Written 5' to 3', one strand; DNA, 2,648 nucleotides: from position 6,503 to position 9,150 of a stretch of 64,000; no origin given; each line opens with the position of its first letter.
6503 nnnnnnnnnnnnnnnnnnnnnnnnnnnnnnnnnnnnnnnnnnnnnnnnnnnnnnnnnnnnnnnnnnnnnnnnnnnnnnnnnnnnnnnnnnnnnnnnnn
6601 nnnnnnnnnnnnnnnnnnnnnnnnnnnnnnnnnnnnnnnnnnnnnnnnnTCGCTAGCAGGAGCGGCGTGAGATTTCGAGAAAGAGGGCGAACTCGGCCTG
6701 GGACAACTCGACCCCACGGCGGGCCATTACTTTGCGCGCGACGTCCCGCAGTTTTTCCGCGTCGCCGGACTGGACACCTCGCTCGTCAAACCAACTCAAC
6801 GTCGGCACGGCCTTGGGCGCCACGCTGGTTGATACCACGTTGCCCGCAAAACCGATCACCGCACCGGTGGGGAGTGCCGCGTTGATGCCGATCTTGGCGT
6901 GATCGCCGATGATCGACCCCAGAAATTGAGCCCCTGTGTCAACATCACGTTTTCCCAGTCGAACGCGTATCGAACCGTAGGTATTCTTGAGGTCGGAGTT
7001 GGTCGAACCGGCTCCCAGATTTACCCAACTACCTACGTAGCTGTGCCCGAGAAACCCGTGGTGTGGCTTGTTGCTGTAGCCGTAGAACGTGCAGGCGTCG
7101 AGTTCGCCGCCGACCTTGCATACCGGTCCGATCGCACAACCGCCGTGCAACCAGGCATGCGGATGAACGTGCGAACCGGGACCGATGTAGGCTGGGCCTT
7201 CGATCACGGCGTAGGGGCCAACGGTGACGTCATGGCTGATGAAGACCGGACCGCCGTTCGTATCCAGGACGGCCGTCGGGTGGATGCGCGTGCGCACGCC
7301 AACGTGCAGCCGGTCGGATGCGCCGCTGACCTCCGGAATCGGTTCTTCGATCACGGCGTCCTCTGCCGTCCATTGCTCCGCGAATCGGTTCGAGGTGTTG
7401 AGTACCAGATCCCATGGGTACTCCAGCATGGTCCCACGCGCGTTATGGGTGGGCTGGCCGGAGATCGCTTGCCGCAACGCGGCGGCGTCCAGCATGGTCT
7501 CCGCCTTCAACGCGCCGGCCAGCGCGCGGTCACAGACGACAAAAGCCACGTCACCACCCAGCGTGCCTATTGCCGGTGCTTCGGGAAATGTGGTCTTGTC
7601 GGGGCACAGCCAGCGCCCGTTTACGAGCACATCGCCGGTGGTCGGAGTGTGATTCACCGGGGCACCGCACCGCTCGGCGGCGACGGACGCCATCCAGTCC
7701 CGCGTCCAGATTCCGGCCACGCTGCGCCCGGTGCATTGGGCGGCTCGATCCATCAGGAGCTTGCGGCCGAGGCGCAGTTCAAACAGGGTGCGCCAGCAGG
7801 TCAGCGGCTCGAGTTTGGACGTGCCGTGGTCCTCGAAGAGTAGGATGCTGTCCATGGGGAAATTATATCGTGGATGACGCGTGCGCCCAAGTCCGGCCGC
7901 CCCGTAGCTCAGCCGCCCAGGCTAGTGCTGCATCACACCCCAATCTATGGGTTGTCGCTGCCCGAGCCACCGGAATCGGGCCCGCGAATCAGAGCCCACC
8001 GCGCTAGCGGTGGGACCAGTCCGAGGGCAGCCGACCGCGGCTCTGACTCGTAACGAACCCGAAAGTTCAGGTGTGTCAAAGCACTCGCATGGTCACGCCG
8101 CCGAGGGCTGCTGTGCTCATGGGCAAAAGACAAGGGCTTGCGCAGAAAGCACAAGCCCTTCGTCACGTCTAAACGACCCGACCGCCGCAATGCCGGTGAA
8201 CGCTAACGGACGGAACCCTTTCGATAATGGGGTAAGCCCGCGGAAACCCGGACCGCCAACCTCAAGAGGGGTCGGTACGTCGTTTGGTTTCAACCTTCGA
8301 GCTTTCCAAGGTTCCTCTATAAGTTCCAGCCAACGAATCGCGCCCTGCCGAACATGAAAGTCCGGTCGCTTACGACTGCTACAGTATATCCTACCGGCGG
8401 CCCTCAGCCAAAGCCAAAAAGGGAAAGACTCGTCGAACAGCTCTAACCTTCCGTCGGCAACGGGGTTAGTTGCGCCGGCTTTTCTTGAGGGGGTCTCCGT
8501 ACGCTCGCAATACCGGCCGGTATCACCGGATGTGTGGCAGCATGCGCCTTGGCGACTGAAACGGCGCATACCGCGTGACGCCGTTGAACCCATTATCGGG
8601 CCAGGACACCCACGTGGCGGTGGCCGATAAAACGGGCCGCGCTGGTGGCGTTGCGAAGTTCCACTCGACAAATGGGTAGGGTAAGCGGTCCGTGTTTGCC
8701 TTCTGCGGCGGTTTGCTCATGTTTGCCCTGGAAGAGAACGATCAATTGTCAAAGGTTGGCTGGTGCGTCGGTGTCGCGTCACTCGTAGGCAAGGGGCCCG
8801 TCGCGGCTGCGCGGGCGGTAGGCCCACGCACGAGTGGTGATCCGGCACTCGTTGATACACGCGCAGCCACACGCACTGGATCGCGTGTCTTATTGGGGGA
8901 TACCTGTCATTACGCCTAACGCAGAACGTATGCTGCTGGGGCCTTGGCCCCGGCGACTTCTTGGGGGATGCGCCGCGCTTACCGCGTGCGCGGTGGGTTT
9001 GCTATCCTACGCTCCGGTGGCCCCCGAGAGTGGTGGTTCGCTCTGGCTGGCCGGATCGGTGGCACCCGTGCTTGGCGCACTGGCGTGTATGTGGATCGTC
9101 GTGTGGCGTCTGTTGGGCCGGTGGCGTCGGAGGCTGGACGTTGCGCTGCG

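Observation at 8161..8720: ~560-nt lower-GC, hairpin-dense, apparently non-coding stretch ending in a clean terminator: candidate large ncRNA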

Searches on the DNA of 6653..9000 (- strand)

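Call 4: search_rna_families(source=window, start=7800, end=9000, threshold=evalue, max_evalue=10, show_alignments=3)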
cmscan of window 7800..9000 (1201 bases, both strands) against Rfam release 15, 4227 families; matches with E-value up to 10: 5.
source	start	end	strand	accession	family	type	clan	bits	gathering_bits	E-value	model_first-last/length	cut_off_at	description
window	8123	8162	-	RF00489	ctRNA_p42d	Gene; antisense;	-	22.4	50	0.048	1-46/46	no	ctRNA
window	7987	8014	-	RF01687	Acido-Lenti-1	Gene; sRNA;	-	19.5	37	0.095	1-46/46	no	Acido-Lenti-1 RNA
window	8132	8160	-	RF02233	sX14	Gene; sRNA;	-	17.6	80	1.5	60-88/92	no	Xanthomonas sRNA sX14/Xoo3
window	8029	8111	+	RF02061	mir-301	Gene; miRNA;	-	17.1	56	2.1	1-84/84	no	mir-301 microRNA precursor family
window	8124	8196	-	RF02353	BjrC68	Gene; sRNA;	-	16.5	39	0.26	1-82/82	no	Bradyrhizobiaceae sRNA BjrC68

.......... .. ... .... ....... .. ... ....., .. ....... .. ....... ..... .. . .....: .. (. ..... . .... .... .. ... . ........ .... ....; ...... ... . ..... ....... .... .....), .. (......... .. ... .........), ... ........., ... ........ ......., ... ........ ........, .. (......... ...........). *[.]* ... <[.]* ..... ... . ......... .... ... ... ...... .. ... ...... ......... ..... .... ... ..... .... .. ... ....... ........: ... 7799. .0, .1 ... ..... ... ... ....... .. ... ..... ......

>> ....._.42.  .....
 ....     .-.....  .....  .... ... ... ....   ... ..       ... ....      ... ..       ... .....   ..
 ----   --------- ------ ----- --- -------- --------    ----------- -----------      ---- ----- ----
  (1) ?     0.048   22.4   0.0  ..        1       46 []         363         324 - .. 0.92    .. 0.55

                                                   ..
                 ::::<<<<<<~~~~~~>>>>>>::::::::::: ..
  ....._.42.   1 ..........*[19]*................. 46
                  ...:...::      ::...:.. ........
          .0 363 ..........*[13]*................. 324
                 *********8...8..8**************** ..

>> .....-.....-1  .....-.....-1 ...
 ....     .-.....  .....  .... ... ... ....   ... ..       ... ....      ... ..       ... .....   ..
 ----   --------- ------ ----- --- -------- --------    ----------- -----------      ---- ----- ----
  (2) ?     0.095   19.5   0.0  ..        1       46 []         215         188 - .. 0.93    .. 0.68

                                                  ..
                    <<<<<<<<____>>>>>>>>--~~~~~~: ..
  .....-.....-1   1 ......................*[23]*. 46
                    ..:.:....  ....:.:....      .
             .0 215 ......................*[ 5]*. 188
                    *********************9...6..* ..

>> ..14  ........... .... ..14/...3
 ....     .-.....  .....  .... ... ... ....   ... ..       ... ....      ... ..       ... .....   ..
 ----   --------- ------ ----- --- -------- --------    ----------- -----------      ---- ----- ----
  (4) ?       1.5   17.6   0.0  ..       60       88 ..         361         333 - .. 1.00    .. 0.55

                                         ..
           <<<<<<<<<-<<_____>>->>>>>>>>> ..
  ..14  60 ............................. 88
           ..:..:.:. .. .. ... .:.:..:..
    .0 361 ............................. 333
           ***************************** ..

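Call 11: search_dna_similar(query=window:8100-8760:-, collection=plasmids, mode=distant)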
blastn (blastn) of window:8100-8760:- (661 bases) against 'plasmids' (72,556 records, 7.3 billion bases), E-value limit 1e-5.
No match.

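Call 16: search_rna_families(sources=[L003, L004, L005, L006, L007, L008, L009, L010, L011, L012, L014, L015, L016, L017, L020, L022, L023, L024], threshold=gathering)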
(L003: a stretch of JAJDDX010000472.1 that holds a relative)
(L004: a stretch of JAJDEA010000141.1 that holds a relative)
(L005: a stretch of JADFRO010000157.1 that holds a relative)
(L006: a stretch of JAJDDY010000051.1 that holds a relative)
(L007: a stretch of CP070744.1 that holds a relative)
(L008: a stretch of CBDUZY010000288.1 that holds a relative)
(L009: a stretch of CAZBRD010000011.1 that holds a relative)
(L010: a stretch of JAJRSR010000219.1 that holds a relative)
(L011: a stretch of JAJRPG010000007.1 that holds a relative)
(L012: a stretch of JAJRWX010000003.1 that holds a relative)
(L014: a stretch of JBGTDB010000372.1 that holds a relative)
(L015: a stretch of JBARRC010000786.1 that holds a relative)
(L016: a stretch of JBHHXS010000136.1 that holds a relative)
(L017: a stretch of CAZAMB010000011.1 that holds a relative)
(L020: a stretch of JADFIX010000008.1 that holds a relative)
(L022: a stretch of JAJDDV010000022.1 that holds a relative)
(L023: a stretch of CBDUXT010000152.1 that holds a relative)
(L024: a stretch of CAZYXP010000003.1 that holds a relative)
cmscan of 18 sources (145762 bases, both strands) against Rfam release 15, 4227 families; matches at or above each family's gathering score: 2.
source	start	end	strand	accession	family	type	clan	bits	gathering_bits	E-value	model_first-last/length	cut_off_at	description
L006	1880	1959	-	RF01051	c-di-GMP-I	Cis-reg; riboswitch;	CL00126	63.5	35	9.7e-10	1-87/87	no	c-di-GMP-I riboswitch aptamer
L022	346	418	-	RF00005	tRNA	Gene; tRNA;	CL00001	57.8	29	1.6e-09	1-71/71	no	tRNA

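Call 22: search_rna_families(source=window, start=8110, end=8390, threshold=evalue, max_evalue=10, show_alignments=4)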
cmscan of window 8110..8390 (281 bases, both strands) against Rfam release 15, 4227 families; matches with E-value up to 10: 6.
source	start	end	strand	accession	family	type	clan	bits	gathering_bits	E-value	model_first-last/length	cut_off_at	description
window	8123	8162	-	RF00489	ctRNA_p42d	Gene; antisense;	-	22.4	50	0.011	1-46/46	no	ctRNA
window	8132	8160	-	RF02233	sX14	Gene; sRNA;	-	17.6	80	0.36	60-88/92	no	Xanthomonas sRNA sX14/Xoo3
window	8124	8196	-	RF02353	BjrC68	Gene; sRNA;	-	16.5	39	0.06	1-82/82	no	Bradyrhizobiaceae sRNA BjrC68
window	8287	8323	-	RF01337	CRISPR-DR24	Gene; CRISPR;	-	13.3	35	6.5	1-30/30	no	CRISPR RNA direct repeat element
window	8305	8374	+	RF03078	chrB-a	Cis-reg;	-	12.4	43.9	9.5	1-80/80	no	chrB-a RNA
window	8258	8357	-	RF01851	cyano_tmRNA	Gene;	CL00001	8.2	70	3.7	192-288/288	no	Cyanobacteria transfer-messenger RNA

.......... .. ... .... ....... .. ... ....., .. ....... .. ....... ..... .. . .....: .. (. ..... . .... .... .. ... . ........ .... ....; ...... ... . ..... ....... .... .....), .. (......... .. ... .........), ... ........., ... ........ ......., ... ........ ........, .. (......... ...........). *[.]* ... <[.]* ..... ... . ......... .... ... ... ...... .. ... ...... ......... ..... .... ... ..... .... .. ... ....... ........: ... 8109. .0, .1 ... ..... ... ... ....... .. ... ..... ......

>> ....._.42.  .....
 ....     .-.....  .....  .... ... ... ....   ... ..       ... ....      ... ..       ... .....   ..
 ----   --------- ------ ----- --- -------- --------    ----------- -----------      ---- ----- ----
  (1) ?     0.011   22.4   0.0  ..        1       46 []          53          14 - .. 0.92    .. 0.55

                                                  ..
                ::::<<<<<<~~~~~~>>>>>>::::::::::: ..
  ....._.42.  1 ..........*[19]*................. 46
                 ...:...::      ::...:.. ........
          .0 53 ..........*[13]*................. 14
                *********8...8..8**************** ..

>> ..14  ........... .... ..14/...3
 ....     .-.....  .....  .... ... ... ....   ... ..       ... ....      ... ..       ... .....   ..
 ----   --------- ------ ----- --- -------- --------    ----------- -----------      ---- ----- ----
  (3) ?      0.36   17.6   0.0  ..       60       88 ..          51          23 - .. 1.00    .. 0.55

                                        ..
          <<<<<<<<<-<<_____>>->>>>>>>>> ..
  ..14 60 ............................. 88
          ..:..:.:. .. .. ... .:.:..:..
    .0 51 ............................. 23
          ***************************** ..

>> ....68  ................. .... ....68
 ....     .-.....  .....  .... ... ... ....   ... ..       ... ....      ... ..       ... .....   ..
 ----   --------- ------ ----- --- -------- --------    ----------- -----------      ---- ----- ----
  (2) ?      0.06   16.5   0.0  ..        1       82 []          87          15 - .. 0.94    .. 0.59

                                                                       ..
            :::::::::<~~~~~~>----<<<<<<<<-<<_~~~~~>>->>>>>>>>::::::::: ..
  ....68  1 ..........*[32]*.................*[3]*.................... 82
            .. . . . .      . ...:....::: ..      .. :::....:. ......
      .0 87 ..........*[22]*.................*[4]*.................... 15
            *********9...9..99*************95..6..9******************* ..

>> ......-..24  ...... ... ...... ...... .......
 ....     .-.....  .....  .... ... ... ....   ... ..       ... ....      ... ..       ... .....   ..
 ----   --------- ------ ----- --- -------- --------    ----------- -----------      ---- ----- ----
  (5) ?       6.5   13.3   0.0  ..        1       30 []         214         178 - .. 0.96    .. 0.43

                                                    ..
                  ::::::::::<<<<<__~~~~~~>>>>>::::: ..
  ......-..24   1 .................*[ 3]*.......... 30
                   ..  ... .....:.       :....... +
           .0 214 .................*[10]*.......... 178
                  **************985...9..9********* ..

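Call 31: build_rna_model(alignment_id=A3, structure=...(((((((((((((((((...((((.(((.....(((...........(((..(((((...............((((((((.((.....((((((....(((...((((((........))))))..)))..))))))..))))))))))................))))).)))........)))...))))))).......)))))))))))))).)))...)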
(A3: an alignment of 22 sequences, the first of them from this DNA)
Model R1 built from alignment A3 (22 sequences, 226 columns); structure: as given.
model positions 211; base pairs 60; branch points 0; effective number of sequences 2.44; information 0.59 bits per position. Calibrated on 0.2 Mb of random sequence (short: E-values are rough).
structure used (alignment columns):
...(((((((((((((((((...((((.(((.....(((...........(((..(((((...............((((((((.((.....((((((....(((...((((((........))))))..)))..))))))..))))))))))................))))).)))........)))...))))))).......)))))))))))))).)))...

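Call 32: search_with_rna_model(model_id=R1, source=L033, filters=off, max_evalue=10, show_alignments=3)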
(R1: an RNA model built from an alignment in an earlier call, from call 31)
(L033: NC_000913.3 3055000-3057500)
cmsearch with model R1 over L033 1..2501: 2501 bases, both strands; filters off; matches with E-value up to 10: 54.
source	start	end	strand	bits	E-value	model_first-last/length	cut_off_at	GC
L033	985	1164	+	38.3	1.7e-08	1-211/211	no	0.56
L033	2131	2162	-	9.1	0.032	1-211/211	no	0.53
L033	2130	2161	+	6.8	0.1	1-211/211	no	0.53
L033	764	801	+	5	0.25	1-211/211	no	0.39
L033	250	322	-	4.9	0.26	1-211/211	no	0.56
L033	135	183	-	4.8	0.28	1-211/211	no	0.51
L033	1124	1211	-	4.7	0.28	1-211/211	no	0.56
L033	575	633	-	4.1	0.38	1-211/211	no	0.56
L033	1747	1779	-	3.1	0.63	1-211/211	no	0.55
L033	1964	1988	+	2.6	0.83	1-211/211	no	0.64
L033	1746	1778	+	2.1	1.1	1-211/211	no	0.58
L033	670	704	-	1.8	1.2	1-211/211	no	0.6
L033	249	321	+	1.7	1.2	1-211/211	no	0.55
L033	1781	1822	+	1.7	1.3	1-211/211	no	0.57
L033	134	182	+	1.7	1.3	1-211/211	no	0.51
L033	628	687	+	1.5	1.4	53-161/211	no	0.52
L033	1965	1989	-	1.4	1.4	1-211/211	no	0.6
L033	910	1027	-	1.2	1.6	1-211/211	no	0.44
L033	2024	2080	-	1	1.8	1-211/211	no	0.35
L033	1789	1815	-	0.9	1.9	1-211/211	no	0.63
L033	1301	1339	+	0.8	2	1-211/211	no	0.59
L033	1033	1107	-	0.8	2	1-211/211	no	0.57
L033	1585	1620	+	0.6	2.1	1-211/211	no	0.64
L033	2170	2246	+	0.3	2.5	1-211/211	no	0.53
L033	1282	1334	-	-0.1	3.1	1-211/211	no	0.57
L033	2325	2417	-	-0.1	3.1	1-211/211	no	0.61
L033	1884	1925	-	-0.3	3.4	1-211/211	no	0.36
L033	1561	1685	-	-0.3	3.4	1-211/211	no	0.52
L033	2023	2079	+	-0.3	3.5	1-211/211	no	0.33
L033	350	408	-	-0.4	3.6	50-164/211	no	0.51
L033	765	802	-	-0.4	3.6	1-211/211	no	0.42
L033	910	955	+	-0.5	3.8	1-211/211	no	0.33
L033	2283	2309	-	-0.7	4.2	1-211/211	no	0.48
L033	2282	2308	+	-0.9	4.6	1-211/211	no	0.52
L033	359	395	+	-1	4.7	1-211/211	no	0.59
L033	493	540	+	-1.1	4.9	1-211/211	no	0.56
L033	1458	1487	+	-1.1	5.1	1-211/211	no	0.43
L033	73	114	-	-1.1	5.2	1-211/211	no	0.52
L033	1518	1543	+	-1.3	5.5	1-211/211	no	0.38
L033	34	70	+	-1.3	5.5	1-211/211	no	0.59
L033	2324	2416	+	-1.3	5.7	1-211/211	no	0.61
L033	1932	1949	-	-1.7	6.7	102-119/211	no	0.44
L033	1857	1879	+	-1.9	7.6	1-211/211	no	0.57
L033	1656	1713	+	-1.9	7.6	1-211/211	no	0.48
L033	72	113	+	-1.9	7.7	1-211/211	no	0.52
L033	1856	1882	-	-2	8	1-211/211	no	0.59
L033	2423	2470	-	-2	8.1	1-211/211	no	0.52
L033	1459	1488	-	-2.1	8.3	1-211/211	no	0.43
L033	528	537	-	-2.2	8.6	106-115/211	no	0.6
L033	830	881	-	-2.2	8.7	1-211/211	no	0.54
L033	1519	1544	-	-2.2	8.7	1-211/211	no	0.42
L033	648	669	-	-2.3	9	1-211/211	no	0.59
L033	494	521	-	-2.4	9.5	1-211/211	no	0.64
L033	567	581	+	-2.4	9.6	1-211/211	no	0.47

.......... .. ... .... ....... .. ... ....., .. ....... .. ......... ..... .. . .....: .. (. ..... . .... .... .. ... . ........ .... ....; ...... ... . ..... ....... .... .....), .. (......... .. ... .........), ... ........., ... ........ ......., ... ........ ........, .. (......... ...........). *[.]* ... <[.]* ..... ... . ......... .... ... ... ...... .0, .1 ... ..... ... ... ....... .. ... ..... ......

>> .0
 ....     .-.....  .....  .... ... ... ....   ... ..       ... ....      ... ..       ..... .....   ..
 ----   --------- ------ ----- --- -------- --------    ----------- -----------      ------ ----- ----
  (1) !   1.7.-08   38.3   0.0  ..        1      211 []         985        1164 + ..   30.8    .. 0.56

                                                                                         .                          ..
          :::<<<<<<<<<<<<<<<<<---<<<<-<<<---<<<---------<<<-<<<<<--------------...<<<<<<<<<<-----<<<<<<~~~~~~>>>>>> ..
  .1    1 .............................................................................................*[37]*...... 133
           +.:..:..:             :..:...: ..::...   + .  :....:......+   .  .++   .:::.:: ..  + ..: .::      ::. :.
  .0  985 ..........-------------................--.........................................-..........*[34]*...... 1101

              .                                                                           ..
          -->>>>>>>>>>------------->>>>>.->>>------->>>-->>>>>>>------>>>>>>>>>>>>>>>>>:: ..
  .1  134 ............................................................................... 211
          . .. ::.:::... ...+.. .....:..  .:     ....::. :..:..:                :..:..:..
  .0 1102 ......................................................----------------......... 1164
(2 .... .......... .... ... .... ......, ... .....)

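Call 33: search_with_rna_model(model_id=R1, source=window, filters=default, max_evalue=1)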
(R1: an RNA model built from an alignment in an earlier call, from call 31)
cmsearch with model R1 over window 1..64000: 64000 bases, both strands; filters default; matches with E-value up to 1: 2.
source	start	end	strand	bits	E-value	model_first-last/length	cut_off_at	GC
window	8165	8379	-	181.1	8.8e-38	1-211/211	no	0.57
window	14585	14688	-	14.6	0.055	1-211/211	no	0.68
